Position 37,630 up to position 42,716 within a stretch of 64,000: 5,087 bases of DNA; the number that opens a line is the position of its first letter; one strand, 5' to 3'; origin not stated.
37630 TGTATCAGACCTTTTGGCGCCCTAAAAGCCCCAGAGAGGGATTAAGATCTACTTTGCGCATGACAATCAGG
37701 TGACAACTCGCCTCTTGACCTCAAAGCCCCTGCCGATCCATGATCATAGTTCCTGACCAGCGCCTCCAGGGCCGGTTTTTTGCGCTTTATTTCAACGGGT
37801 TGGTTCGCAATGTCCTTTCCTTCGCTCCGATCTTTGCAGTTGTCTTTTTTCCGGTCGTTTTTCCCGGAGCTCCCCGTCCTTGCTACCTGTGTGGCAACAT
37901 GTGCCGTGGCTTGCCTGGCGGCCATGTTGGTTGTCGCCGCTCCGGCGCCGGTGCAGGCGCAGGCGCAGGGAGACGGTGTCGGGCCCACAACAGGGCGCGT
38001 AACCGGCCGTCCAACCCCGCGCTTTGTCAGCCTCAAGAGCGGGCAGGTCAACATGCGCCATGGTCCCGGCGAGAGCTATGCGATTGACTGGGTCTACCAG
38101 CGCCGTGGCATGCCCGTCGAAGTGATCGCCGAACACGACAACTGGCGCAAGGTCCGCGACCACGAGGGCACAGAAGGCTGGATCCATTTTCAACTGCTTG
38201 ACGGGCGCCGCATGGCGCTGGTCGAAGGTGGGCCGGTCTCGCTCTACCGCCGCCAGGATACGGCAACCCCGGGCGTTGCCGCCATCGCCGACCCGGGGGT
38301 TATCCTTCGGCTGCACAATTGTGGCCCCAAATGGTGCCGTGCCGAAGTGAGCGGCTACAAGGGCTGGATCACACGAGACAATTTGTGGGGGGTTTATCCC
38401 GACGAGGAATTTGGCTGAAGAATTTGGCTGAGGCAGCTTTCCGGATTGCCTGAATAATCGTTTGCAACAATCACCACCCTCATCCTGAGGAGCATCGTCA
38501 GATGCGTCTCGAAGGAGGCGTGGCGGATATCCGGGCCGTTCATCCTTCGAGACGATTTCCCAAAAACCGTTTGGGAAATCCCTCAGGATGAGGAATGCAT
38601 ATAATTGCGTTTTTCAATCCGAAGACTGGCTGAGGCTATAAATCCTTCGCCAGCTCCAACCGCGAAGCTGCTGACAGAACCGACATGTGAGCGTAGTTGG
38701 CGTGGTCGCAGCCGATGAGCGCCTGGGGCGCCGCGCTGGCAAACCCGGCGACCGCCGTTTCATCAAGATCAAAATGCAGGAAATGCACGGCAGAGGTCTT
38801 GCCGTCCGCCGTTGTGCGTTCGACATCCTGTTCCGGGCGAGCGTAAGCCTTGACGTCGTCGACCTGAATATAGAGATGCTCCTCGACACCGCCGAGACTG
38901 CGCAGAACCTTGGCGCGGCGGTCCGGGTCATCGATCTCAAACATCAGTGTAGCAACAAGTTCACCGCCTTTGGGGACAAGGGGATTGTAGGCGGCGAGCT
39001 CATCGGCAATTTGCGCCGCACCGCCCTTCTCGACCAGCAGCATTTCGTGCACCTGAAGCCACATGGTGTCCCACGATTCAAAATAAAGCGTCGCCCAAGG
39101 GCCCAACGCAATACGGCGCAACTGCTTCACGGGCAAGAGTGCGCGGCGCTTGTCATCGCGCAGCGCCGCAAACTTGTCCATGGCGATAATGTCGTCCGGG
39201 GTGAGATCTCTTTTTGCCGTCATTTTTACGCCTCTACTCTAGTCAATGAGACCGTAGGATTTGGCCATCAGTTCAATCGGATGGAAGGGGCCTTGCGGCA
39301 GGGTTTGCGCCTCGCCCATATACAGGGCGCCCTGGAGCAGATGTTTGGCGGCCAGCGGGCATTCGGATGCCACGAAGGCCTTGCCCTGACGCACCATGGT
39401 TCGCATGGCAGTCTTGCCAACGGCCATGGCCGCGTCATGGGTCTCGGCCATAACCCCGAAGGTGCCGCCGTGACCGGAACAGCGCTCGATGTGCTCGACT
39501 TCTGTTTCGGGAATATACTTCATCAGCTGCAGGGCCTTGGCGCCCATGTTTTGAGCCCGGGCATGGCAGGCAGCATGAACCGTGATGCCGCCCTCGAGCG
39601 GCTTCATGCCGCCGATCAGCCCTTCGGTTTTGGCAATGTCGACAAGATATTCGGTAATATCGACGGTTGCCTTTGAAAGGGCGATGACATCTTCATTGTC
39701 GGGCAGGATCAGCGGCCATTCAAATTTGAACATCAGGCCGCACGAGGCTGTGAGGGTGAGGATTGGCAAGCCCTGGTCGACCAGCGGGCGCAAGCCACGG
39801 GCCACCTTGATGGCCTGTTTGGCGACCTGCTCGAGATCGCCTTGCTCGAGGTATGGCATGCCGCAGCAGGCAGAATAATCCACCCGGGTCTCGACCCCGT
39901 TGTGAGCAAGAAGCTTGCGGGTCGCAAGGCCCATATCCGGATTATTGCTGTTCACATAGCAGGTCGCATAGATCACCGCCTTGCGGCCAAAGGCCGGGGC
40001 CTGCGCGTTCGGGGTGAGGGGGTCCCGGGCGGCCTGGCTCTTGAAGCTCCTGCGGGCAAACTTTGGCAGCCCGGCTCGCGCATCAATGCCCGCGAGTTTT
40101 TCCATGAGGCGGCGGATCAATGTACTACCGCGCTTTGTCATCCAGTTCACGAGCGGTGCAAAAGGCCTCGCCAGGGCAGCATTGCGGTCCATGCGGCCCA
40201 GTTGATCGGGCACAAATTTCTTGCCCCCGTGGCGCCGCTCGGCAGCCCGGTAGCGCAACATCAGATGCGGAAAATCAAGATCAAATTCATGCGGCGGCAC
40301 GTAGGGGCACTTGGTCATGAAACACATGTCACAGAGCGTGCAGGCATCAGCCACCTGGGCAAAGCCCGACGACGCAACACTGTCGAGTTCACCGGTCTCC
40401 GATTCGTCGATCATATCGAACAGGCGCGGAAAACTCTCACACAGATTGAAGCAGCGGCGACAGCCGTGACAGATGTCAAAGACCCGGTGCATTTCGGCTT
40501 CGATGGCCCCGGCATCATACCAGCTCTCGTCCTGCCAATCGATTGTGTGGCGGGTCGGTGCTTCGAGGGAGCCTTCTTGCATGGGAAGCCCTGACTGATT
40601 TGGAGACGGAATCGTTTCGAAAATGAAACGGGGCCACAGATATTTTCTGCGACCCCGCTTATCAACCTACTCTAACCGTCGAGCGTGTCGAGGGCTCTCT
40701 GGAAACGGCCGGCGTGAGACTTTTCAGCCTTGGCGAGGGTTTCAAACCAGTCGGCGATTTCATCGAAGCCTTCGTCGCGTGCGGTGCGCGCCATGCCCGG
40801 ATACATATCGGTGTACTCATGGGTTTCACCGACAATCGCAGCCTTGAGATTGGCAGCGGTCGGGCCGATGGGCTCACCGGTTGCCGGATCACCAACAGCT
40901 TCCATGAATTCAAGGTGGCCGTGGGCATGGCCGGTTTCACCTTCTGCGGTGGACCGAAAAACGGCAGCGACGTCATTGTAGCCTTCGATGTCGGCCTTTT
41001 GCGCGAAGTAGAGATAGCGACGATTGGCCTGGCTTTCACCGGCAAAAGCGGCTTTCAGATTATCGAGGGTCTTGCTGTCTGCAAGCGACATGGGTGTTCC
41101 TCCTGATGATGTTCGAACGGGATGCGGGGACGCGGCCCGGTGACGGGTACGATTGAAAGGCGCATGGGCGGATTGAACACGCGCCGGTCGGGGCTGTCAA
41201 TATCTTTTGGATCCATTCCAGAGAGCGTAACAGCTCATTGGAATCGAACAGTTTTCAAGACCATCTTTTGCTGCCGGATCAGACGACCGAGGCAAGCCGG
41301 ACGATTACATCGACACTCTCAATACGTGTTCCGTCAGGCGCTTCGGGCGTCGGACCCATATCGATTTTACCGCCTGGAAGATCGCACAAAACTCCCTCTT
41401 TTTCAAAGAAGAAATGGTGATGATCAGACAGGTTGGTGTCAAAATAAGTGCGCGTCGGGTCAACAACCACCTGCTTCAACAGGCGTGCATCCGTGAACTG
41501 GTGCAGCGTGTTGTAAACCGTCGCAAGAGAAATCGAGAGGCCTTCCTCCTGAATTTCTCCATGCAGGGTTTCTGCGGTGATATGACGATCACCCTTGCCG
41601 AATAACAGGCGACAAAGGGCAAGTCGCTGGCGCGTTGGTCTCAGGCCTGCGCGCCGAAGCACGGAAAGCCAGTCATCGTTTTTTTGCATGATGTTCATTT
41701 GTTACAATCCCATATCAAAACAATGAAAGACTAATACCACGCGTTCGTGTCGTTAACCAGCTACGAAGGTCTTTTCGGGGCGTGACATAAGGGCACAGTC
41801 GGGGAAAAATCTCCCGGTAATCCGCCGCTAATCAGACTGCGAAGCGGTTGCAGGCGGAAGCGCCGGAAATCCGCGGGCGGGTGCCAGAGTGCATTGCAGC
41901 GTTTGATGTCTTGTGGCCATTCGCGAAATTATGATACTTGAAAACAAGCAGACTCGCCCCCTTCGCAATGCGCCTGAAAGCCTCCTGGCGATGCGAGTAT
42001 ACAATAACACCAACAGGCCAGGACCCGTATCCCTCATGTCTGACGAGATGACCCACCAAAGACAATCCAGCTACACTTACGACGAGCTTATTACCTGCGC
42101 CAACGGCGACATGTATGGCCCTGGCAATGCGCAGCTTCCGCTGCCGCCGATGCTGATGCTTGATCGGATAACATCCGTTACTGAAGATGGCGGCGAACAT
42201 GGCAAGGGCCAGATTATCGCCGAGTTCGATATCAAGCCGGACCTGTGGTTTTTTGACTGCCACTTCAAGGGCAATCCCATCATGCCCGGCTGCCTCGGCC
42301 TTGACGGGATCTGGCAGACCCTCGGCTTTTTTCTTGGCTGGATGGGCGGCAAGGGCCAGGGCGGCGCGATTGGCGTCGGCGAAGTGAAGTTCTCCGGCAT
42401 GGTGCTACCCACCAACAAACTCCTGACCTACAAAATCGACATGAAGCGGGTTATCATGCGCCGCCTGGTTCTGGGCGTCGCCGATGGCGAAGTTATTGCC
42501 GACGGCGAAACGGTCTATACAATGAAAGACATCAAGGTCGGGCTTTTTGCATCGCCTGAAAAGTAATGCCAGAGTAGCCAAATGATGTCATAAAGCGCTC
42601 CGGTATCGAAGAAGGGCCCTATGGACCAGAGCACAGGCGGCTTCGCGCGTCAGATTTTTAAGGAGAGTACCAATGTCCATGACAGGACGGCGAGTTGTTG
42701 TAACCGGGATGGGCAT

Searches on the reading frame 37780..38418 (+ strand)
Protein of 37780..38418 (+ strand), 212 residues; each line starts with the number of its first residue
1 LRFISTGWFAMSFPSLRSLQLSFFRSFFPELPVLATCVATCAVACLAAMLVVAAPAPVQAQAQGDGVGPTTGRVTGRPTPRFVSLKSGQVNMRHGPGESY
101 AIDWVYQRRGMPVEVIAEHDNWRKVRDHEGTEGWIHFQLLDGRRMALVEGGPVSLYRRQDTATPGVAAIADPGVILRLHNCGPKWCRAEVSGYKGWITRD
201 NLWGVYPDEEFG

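Call 52: search_protein_families(library=pfam, proteins=[window:37780-38418:+], max_evalue=0.001)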
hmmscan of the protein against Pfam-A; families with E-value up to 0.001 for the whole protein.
window:37780-38418:+ (212 aa): 2 families
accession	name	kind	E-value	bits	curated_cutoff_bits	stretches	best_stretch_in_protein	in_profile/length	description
PF06347.19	SH3_4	-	1.3e-31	108.5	24.1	2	86-142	1-56/56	Bacterial SH3 domain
PF08239.17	SH3_3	-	1.7e-10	41.3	27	1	89-136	2-49/54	Bacterial SH3 domain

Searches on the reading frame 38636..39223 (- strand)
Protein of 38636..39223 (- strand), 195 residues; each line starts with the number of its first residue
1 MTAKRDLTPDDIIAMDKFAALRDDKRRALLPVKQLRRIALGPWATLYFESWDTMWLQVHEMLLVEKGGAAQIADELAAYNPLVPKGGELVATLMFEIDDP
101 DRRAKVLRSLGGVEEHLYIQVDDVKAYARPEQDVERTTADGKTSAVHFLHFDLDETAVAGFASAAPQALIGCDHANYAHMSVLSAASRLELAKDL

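Call 52: search_protein_families(library=pfam, proteins=[window:38636-39223:-], max_evalue=0.001)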
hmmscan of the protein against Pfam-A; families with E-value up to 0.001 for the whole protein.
window:38636-39223:- (195 aa): 1 family
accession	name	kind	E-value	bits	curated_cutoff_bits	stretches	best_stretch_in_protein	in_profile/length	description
PF12007.14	DUF3501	-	8.6e-54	182.8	25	1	7-195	2-187/187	Protein of unknown function (DUF3501)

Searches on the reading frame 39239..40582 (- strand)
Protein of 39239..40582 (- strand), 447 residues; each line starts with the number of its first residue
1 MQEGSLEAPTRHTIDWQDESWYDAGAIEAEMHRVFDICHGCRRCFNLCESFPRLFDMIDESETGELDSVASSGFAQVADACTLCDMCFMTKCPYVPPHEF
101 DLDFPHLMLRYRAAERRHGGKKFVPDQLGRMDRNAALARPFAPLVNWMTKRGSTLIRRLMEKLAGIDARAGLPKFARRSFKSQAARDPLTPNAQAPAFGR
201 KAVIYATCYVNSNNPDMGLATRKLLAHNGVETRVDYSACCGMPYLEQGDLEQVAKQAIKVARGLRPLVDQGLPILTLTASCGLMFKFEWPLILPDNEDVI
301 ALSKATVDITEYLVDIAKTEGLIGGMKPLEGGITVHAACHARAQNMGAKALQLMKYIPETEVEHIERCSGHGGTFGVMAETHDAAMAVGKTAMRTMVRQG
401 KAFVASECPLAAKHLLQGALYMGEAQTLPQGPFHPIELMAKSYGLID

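Call 52: search_protein_families(library=pfam, proteins=[window:39239-40582:-], max_evalue=0.001)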
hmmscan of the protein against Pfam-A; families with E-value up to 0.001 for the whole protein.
window:39239-40582:- (447 aa): 2 families
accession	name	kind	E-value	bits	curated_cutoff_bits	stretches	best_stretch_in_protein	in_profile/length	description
PF02754.22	CCG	-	2.4e-10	40.8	20.6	1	203-286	2-85/85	Cysteine-rich domain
PF13237.11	Fer4_10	-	0.00026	21.3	25.5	0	33-48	4-19/53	4Fe-4S dicluster domain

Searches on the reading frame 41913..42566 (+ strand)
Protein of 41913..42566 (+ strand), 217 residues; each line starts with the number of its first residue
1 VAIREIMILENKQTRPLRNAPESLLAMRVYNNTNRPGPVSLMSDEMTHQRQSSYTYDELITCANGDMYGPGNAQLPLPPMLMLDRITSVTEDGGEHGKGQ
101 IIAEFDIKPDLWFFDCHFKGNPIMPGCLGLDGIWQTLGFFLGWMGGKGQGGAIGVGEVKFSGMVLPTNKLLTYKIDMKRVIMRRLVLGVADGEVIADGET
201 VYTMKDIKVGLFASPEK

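Call 52: search_protein_families(library=pfam, proteins=[window:41913-42566:+], max_evalue=0.001)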
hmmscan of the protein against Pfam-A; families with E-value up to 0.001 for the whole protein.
window:41913-42566:+ (217 aa): 1 family
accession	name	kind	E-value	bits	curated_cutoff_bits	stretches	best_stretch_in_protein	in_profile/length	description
PF07977.19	FabA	-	4.6e-47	159.6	23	1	75-204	1-137/138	FabA-like domain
